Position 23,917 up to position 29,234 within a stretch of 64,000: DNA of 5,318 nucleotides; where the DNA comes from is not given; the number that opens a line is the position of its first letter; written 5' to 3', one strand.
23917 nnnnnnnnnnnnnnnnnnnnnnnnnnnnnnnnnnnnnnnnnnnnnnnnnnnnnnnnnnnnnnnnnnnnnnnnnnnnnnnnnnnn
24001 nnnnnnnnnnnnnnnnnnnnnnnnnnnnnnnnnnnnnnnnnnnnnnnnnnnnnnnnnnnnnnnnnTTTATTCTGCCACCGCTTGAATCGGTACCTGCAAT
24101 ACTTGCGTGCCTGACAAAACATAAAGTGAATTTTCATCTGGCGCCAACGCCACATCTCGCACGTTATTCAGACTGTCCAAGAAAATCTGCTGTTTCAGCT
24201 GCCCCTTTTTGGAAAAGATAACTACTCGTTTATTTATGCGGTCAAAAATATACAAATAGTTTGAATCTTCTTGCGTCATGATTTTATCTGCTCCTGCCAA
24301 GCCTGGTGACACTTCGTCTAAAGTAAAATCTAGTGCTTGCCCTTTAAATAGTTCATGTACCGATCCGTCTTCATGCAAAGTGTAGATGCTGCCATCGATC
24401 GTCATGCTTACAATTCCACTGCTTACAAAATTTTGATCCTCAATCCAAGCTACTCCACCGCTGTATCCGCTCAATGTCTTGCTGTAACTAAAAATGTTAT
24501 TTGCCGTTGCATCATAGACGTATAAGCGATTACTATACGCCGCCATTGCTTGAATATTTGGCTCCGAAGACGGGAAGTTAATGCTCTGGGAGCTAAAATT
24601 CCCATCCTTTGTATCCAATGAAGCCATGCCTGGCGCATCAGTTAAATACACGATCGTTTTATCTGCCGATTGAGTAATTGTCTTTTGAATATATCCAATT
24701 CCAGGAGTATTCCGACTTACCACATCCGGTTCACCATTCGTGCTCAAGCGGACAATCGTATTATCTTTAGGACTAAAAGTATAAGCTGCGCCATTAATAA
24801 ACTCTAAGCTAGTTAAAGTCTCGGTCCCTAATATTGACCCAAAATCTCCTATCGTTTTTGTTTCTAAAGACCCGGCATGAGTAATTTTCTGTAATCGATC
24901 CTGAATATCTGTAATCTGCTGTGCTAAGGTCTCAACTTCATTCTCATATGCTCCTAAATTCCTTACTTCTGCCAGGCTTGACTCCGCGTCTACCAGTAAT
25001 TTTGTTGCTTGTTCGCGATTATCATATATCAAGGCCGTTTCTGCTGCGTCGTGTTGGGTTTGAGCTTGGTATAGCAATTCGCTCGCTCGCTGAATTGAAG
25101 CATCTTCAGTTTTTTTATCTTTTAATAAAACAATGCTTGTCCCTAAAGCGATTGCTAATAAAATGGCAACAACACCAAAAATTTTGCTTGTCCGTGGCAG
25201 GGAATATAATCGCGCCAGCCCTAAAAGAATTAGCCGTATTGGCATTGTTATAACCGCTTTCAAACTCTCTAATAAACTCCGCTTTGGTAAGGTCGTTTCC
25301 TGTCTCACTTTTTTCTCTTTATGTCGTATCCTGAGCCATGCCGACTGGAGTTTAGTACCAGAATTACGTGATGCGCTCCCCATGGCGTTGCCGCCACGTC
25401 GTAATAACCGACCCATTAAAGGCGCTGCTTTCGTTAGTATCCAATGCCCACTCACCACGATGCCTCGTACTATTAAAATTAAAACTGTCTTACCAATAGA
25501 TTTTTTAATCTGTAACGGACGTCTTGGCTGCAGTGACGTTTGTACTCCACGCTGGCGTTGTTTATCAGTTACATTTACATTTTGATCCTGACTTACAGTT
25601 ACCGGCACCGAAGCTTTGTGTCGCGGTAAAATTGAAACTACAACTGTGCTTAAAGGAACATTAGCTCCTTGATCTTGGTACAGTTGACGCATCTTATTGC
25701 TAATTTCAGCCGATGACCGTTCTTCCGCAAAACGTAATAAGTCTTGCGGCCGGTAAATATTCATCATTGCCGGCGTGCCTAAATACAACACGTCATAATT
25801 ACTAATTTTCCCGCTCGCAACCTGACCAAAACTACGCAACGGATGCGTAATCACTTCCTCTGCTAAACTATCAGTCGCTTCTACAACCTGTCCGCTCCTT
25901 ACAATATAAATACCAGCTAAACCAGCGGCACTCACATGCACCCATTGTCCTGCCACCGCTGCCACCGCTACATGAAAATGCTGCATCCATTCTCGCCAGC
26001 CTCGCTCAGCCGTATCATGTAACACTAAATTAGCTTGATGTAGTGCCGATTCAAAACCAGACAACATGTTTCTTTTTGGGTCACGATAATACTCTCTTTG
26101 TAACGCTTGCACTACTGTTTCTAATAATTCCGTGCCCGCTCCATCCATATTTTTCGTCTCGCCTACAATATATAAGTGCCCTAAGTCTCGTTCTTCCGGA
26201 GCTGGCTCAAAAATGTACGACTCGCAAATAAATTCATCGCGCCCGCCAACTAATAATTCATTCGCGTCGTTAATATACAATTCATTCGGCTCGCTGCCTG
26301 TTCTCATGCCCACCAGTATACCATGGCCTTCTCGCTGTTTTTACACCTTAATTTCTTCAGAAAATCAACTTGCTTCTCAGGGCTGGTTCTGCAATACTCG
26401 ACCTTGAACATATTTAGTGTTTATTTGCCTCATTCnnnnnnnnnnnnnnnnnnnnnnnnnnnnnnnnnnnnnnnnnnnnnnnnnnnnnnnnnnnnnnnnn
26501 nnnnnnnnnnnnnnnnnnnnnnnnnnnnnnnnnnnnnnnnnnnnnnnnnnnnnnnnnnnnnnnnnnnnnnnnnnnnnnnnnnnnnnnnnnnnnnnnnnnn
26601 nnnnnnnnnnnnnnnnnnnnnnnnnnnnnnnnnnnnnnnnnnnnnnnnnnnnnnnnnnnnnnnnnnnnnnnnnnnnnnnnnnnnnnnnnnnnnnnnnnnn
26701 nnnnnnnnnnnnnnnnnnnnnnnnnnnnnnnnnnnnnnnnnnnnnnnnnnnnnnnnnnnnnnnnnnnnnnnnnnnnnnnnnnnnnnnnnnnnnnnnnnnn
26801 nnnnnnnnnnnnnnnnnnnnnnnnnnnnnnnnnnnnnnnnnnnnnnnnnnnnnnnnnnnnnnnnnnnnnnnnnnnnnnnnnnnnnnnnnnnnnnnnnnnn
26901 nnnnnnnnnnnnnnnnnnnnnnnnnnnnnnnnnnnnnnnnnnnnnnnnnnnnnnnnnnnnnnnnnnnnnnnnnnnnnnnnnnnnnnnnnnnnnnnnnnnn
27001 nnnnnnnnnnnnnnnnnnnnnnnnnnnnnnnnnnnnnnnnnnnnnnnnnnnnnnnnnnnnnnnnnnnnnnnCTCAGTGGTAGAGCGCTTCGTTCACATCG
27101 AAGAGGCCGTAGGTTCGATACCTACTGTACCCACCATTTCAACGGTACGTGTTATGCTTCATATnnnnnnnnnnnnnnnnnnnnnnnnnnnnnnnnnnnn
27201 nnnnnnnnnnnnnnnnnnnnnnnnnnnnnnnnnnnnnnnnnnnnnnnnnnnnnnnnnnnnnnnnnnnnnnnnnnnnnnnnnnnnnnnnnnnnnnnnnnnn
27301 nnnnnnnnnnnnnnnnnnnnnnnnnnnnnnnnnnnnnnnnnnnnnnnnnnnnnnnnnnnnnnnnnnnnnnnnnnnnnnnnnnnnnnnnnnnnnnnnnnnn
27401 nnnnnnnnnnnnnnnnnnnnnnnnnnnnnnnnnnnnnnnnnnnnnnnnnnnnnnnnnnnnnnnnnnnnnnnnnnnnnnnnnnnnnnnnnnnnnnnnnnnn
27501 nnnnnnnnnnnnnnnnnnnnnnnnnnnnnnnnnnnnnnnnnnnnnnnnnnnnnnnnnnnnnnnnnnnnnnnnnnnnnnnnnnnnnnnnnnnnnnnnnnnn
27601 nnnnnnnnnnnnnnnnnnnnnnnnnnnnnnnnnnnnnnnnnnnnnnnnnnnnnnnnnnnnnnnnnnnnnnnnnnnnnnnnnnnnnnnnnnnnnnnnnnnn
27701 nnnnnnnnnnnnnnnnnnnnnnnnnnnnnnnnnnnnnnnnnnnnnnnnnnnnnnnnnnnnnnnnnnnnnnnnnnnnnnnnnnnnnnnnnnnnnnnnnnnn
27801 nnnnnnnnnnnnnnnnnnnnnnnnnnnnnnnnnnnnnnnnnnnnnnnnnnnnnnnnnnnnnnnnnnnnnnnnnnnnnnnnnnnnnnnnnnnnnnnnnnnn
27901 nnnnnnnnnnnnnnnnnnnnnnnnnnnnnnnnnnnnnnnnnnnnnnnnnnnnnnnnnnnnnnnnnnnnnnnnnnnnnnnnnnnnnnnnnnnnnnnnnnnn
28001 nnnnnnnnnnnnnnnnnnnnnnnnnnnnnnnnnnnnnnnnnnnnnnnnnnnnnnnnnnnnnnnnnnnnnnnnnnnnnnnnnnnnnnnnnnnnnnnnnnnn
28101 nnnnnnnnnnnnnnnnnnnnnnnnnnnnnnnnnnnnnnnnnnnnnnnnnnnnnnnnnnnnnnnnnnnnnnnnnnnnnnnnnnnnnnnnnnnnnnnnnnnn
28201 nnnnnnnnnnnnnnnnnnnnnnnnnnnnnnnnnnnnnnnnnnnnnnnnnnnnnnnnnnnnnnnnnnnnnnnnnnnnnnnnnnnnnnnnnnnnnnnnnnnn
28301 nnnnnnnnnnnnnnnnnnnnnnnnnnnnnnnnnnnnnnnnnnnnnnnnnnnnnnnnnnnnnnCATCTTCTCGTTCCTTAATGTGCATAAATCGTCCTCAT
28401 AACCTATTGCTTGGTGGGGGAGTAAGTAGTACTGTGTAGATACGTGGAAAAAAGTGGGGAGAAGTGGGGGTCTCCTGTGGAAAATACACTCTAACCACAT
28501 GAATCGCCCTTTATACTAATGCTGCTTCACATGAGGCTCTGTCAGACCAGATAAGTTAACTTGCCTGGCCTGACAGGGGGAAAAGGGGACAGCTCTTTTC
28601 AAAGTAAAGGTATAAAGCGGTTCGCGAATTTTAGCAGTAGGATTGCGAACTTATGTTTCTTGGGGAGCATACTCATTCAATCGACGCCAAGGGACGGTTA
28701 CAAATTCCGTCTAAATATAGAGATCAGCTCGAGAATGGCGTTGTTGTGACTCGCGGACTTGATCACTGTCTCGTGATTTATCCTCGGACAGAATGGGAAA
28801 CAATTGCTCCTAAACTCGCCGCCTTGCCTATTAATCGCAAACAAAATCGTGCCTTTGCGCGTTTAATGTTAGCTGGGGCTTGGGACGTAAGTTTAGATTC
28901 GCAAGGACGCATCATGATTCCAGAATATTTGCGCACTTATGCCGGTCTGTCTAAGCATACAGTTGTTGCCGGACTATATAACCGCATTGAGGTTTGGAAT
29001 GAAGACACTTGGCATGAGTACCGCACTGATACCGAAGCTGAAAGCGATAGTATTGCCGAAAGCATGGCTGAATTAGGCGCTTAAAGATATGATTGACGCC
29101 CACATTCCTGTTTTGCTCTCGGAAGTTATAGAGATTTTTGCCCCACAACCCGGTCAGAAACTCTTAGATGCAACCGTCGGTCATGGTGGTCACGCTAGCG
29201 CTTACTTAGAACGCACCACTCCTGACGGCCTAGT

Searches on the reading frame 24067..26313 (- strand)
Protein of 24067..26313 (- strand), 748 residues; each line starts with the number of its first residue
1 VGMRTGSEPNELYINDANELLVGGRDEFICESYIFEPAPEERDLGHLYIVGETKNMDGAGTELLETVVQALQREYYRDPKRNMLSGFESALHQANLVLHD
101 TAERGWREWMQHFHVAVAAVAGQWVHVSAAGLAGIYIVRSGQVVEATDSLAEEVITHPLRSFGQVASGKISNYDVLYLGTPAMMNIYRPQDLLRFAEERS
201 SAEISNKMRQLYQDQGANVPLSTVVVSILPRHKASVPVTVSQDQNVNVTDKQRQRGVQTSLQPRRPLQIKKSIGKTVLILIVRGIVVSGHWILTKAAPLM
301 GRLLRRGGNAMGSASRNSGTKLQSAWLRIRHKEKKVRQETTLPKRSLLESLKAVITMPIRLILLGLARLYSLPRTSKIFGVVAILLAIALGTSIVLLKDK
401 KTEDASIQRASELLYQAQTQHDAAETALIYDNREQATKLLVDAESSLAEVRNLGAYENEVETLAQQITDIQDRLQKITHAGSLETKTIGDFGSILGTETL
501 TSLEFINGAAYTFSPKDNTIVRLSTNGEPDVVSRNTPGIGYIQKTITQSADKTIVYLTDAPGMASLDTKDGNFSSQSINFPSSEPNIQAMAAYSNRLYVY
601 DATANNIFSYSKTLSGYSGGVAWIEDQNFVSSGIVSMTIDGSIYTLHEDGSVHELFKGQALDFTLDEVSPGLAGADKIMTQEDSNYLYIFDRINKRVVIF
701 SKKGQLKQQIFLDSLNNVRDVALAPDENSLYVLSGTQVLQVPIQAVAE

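Call 3: search_protein_families(library=pfam, proteins=[window:24067-26313:-], max_evalue=0.01)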
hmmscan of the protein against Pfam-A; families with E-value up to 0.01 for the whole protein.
window:24067-26313:- (748 aa): 1 family
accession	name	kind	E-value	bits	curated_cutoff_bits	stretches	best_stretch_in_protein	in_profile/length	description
PF18915.5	DUF5667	-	0.0064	17.3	27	0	413-480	7-73/99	Domain of unknown function (DUF5667)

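Call 4: search_protein_families(library=ncbifam, proteins=[window:24067-26313:-], max_evalue=0.01)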
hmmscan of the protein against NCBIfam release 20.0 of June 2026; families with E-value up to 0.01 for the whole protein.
window:24067-26313:- (748 aa): 1 family
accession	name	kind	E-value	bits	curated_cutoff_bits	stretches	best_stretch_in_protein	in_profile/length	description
NF033206.1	ScyE_fam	subfamily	0.00077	19.1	80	1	488-627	60-180/333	ScyD/ScyE family protein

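Call 66: search_protein_families(library=padloc, proteins=[window:24067-26313:-], max_evalue=0.001)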
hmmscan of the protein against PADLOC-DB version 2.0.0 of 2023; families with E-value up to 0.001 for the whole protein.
window:24067-26313:- (748 aa): 0 families

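Call 67: search_solved_structures(query=window:24067-26313:-, max_evalue=0.01)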
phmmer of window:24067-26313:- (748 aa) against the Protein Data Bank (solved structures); distinct sequences matched with E-value up to 0.01: 0.

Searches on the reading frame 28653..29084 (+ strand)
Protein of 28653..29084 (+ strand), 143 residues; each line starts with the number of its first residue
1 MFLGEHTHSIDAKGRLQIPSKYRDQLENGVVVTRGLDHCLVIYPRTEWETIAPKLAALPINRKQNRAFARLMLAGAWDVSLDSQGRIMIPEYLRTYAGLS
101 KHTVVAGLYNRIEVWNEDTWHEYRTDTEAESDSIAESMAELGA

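Call 34: search_protein_families(library=pfam, proteins=[window:28653-29084:+], max_evalue=0.001)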
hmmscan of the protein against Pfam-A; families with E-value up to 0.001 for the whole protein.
window:28653-29084:+ (143 aa): 1 family
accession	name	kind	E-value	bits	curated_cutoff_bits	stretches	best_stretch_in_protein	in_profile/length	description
PF02381.23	MraZ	-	4.8e-41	139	23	2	1-70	1-71/72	MraZ protein, putative antitoxin-like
